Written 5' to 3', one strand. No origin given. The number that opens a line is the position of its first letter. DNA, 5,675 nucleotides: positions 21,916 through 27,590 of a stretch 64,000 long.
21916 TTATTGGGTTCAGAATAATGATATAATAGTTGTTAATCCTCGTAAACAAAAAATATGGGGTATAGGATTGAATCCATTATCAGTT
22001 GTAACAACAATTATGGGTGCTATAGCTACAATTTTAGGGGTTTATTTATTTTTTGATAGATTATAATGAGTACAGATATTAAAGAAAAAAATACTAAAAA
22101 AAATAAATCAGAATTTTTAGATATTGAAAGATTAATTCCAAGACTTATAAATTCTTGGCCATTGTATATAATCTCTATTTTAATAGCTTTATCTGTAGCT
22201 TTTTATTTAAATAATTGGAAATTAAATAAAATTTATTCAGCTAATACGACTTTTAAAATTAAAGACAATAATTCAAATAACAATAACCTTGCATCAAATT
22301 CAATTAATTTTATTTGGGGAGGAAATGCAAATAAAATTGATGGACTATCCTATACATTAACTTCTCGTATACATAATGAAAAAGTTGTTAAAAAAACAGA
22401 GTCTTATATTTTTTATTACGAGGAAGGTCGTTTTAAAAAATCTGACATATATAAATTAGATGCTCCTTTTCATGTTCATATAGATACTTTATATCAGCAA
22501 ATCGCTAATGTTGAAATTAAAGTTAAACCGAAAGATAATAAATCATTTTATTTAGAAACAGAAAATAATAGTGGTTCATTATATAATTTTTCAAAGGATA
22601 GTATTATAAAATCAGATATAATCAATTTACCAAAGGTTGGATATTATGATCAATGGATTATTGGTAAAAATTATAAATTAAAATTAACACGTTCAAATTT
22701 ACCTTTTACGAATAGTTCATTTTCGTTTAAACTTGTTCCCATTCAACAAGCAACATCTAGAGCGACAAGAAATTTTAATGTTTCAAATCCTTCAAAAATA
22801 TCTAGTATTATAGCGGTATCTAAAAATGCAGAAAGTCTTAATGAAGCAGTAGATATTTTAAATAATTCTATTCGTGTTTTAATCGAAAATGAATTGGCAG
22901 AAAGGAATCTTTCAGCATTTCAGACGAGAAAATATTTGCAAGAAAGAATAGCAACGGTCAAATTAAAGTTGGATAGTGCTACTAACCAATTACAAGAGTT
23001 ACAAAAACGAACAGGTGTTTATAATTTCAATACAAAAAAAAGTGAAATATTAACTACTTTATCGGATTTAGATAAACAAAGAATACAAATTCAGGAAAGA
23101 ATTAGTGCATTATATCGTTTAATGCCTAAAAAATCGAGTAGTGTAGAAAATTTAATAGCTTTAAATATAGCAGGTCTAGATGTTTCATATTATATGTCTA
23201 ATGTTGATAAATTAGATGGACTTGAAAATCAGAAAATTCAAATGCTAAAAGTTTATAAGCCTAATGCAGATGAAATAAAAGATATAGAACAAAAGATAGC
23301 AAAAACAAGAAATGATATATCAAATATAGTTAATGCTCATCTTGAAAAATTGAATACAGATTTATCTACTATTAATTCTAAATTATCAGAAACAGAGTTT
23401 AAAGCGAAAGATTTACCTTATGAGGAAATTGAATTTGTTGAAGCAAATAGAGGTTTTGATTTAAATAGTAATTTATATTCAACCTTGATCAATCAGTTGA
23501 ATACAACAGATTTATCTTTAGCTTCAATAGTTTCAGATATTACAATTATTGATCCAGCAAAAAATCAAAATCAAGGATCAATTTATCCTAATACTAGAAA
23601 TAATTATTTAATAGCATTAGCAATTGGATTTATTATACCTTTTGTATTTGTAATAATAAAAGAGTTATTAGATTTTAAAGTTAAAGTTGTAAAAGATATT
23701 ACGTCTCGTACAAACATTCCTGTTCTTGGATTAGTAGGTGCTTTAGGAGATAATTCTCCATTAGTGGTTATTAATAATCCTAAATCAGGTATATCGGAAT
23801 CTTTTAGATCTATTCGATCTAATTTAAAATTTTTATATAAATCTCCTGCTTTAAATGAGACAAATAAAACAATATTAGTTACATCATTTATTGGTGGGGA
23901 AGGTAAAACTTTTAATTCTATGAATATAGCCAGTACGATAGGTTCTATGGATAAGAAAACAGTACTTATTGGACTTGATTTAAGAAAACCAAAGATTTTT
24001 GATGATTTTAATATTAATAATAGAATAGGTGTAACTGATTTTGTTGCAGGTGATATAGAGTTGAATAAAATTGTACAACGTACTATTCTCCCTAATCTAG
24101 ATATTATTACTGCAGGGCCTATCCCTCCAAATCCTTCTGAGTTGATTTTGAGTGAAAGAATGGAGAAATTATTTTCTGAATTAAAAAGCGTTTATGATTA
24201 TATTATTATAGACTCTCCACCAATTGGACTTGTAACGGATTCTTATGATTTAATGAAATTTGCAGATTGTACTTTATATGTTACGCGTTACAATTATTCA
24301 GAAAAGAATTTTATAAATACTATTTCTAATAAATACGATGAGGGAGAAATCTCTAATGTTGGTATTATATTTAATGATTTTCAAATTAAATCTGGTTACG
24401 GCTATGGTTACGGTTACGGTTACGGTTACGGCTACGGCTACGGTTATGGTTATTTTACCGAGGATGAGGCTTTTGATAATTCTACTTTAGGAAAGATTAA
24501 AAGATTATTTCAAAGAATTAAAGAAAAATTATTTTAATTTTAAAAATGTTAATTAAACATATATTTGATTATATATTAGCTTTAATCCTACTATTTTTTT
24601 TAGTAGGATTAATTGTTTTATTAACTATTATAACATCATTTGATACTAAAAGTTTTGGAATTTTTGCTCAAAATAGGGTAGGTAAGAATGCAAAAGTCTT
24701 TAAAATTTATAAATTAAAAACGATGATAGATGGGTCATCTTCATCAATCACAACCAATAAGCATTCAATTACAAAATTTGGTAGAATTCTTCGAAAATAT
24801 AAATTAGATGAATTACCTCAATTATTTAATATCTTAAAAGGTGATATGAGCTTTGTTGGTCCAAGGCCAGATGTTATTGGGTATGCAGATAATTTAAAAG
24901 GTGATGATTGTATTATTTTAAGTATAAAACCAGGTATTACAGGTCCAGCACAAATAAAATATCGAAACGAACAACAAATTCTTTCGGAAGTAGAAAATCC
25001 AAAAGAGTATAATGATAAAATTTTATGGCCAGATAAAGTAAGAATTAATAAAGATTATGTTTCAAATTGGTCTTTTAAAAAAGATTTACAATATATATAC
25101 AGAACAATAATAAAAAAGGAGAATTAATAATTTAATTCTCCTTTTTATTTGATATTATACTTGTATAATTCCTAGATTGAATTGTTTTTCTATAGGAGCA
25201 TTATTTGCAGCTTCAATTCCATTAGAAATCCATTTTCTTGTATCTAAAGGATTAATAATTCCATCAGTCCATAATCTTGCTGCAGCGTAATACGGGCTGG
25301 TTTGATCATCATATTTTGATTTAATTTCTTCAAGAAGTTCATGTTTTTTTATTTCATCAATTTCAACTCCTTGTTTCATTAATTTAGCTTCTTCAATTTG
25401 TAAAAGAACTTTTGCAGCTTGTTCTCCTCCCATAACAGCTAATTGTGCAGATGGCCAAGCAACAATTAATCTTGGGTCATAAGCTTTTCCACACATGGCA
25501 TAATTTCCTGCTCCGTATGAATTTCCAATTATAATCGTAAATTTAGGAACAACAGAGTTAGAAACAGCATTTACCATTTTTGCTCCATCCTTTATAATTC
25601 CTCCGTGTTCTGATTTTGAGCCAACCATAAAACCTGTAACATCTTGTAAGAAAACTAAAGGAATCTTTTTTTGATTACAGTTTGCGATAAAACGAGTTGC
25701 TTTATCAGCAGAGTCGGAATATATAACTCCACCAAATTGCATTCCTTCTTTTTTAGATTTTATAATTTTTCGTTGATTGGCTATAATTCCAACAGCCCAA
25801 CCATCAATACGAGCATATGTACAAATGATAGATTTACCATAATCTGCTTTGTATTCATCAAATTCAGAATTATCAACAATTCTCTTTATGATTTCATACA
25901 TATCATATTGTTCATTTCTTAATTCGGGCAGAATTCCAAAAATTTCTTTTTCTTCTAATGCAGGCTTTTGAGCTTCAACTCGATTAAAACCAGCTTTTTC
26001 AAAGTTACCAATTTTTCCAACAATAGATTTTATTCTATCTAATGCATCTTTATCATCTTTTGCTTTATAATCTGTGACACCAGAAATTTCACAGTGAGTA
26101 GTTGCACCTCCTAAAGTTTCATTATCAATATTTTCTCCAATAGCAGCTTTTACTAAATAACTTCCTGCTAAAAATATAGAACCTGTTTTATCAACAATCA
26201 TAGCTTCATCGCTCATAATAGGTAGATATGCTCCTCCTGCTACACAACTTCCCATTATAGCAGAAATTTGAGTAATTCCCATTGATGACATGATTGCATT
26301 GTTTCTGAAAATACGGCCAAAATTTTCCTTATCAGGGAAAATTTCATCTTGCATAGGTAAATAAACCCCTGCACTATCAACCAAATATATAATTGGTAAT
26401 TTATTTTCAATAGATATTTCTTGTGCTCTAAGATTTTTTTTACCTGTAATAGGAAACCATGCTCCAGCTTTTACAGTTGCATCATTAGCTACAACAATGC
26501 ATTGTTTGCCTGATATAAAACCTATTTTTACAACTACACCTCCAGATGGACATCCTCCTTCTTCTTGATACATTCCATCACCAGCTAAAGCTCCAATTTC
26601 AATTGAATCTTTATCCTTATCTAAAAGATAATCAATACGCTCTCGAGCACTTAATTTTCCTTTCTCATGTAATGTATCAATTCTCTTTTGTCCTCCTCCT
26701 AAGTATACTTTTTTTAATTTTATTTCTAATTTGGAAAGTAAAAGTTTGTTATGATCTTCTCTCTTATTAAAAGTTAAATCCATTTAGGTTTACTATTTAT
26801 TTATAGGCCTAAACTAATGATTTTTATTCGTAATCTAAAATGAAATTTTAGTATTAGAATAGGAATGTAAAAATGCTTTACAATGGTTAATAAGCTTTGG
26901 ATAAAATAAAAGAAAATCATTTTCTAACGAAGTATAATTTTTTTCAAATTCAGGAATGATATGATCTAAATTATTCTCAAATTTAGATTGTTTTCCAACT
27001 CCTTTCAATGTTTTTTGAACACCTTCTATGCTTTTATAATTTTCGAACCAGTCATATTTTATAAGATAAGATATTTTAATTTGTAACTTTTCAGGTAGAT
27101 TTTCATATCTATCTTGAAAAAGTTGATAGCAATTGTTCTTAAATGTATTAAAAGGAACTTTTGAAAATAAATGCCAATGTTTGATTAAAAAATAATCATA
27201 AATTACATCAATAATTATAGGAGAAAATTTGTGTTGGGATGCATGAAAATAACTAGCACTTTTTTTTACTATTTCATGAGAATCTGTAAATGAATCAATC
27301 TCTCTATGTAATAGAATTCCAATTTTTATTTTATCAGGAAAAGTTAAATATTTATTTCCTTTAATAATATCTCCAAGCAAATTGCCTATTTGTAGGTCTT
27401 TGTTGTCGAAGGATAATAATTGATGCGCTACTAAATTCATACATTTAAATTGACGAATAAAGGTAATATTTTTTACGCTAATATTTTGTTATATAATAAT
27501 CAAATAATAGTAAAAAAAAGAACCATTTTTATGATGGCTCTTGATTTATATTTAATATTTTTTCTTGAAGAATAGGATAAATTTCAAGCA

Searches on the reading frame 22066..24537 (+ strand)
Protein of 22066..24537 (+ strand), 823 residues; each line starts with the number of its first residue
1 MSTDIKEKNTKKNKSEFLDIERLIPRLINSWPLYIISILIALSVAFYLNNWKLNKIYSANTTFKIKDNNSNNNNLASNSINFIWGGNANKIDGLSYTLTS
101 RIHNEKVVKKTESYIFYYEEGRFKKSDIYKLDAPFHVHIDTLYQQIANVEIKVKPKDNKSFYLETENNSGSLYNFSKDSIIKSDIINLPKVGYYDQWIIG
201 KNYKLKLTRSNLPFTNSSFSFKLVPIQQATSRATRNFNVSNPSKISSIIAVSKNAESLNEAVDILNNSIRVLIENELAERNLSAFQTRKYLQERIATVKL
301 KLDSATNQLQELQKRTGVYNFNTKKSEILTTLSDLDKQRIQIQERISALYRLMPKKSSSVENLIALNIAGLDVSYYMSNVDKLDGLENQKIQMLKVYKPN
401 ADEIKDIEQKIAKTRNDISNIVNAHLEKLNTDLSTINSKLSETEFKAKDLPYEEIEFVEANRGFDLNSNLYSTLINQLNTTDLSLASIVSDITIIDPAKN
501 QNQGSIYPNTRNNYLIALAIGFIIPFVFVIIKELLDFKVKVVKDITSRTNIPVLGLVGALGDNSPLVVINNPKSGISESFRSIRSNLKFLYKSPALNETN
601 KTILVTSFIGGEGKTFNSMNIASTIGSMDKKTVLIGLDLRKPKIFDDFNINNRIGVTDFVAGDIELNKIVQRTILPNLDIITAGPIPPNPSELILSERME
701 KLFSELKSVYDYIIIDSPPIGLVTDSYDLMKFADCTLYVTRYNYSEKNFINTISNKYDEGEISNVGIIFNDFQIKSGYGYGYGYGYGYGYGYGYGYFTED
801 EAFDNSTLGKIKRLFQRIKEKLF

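Call 19: search_protein_families(library=pfam, proteins=[window:22066-24537:+], max_evalue=0.001)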
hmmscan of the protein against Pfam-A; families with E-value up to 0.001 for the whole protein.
window:22066-24537:+ (823 aa): 3 families
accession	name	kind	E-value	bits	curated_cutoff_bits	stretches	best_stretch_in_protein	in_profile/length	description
PF13614.12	AAA_31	-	2e-09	38.1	27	1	601-724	2-133/177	AAA domain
PF13807.11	GNVR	-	1e-07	32.2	27.7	1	458-533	7-81/82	G-rich domain on putative tyrosine kinase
PF09140.17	MipZ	-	0.00084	19.2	20.7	0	603-718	3-108/262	ATPase MipZ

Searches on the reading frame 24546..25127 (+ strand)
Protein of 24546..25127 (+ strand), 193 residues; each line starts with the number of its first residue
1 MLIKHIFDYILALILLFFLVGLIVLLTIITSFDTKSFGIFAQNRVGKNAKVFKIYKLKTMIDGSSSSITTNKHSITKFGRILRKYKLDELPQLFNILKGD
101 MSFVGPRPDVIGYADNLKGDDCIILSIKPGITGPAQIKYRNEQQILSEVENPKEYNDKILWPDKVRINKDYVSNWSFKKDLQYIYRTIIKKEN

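Call 19: search_protein_families(library=pfam, proteins=[window:24546-25127:+], max_evalue=0.001)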
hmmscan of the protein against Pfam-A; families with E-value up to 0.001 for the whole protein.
window:24546-25127:+ (193 aa): 1 family
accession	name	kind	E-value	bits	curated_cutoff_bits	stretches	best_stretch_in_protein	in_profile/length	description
PF02397.22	Bac_transf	-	1.2e-49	168.7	27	1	4-189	1-175/179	Bacterial sugar transferase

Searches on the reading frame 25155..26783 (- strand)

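Call 19: search_protein_families(library=pfam, proteins=[window:25155-26783:-], max_evalue=0.001)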
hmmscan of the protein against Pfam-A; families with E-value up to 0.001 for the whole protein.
window:25155-26783:- (542 aa): 3 families
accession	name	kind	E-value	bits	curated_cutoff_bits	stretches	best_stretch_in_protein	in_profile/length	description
PF01039.27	Carboxyl_trans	-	2.1e-145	485.6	22.3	1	39-531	3-483/493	Carboxyl transferase domain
PF03255.19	ACCA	-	1.6e-12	47.7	23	1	315-431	90-205/310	Acetyl co-enzyme A carboxylase carboxyltransferase-like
PF06833.16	MdcE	-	2.5e-06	27.8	32.7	0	370-462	24-116/196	Malonate decarboxylase gamma subunit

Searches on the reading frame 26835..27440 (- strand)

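Call 19: search_protein_families(library=pfam, proteins=[window:26835-27440:-], max_evalue=0.001)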
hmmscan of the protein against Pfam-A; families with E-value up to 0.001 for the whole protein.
window:26835-27440:- (201 aa): 1 family
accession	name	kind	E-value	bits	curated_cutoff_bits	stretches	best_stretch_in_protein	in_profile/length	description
PF04336.18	ACP_PD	-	2.5e-62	210.7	27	1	1-183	1-183/183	Acyl carrier protein phosphodiesterase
